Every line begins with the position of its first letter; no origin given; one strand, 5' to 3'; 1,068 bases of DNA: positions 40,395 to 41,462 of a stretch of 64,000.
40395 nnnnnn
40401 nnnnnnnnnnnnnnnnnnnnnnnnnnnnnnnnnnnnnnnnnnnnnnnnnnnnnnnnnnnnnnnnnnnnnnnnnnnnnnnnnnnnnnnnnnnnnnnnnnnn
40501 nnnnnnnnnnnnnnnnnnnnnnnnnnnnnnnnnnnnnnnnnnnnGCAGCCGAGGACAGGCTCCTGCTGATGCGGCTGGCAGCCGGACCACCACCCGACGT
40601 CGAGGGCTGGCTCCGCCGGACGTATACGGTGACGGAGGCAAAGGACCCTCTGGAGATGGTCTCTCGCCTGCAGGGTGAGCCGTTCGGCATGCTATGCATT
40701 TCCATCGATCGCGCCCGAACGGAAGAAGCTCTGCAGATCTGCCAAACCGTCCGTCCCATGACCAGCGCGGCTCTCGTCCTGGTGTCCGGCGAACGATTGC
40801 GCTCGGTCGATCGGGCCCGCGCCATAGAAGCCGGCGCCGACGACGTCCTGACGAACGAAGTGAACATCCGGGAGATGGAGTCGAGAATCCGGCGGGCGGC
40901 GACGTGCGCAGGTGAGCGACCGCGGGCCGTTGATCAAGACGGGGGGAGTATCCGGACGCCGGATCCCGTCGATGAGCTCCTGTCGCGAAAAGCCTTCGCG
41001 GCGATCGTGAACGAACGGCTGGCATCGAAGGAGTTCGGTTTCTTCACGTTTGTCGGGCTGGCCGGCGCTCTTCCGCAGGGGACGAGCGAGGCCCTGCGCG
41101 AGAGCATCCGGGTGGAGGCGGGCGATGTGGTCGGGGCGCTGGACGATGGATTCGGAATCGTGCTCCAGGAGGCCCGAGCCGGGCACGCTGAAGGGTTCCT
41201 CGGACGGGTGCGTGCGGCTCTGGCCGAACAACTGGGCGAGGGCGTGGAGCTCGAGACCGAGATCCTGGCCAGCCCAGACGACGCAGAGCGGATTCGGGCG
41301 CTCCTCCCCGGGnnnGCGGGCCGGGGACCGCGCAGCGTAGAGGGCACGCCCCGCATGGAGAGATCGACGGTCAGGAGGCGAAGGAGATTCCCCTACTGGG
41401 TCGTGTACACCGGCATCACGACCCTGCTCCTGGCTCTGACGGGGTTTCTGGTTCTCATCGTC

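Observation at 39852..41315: Unusual three-part signalling protein (KaiC-like P-loop ATPase + receiver-like + degenerate GGDEF) heading the EPS operon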

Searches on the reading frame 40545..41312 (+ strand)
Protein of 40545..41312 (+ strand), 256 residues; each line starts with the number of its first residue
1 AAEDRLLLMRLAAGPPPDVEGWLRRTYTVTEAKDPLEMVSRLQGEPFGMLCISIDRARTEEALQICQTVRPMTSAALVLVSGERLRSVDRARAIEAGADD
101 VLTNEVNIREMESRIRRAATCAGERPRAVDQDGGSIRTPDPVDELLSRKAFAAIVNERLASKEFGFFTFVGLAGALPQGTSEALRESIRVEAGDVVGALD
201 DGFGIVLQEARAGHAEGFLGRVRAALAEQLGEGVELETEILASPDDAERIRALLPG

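Call 69: search_solved_structures(query=A5, max_evalue=10, show_alignments=0)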
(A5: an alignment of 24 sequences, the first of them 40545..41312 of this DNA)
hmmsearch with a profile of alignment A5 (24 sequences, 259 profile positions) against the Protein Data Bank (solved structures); distinct sequences matched with E-value up to 10: 142 (the best 60 are shown).
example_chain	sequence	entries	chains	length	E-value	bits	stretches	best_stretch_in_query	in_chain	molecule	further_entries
2oqr_A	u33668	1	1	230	2e-12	50.5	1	5-142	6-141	Sensory transduction protein regX3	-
9of7_A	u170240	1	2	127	5.2e-12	49.1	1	25-125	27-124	PmrA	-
1ys6_A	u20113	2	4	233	1e-11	48.1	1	4-137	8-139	Transcriptional regulatory protein prrA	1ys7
8gc6_A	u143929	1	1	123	1.3e-11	47.8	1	5-125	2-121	Response regulator protein CarR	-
8imw_A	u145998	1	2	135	1.5e-11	47.6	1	25-126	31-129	Transcriptional regulator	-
4uhj_A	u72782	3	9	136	1.7e-11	47.4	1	4-129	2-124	TRANSCRIPTIONAL REGULATORY PROTEIN CPXR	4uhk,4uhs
9of5_A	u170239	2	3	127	2.1e-11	47.1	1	25-125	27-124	PmrA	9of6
9of8_A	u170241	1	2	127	2.1e-11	47.1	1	25-125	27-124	PmrA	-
9of3_A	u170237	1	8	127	2.2e-11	47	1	25-125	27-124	PmrA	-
7m0s_A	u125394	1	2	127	2.2e-11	47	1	25-125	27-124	Two-component system response regulator PmrA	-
9of4_A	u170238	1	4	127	2.4e-11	46.9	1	25-125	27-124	PmrA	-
5uic_A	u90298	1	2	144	4.4e-11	46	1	5-126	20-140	Two-component response regulator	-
2jba_A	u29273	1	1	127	5.7e-11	45.7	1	4-123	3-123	PHOSPHATE REGULON TRANSCRIPTIONAL REGULATORY PROTEIN PHOB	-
1mvo_A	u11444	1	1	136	1.2e-10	44.6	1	4-132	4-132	PhoP response regulator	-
2gwr_A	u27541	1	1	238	1.3e-10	44.5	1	3-171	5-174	DNA-binding response regulator mtrA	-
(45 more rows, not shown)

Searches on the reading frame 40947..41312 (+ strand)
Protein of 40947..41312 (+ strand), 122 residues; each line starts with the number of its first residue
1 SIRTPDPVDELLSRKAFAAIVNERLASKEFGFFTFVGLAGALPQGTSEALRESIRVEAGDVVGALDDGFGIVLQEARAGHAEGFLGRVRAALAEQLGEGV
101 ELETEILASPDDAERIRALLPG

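Call 49: predict_structure(alignment_id=A3)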
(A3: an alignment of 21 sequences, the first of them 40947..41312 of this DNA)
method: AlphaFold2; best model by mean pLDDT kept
length: 122 residues; sequences in the alignment: 21
mean_pLDDT: 94.5   pTM: 0.88
mean pLDDT of the five models: 94.5, 94.0, 93.2, 92.0, 90.2
residues with pLDDT >= 90: 107; 70-90: 14; 50-70: 1; < 50: 0
segments of 3 or more residues with pLDDT < 50: none
pLDDT, mean of each block of 10 residues (from residue 1): 85 97 94 96 95 96 97 95 97 92 96 97 80
secondary structure, 60 per line:
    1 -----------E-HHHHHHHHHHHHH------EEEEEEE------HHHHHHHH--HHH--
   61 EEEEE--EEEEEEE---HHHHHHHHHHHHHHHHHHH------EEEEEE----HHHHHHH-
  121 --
elements in order: H14-26 E33-39 H46-53 E61-65 E68-74 H78-96 E103-108 H113-119
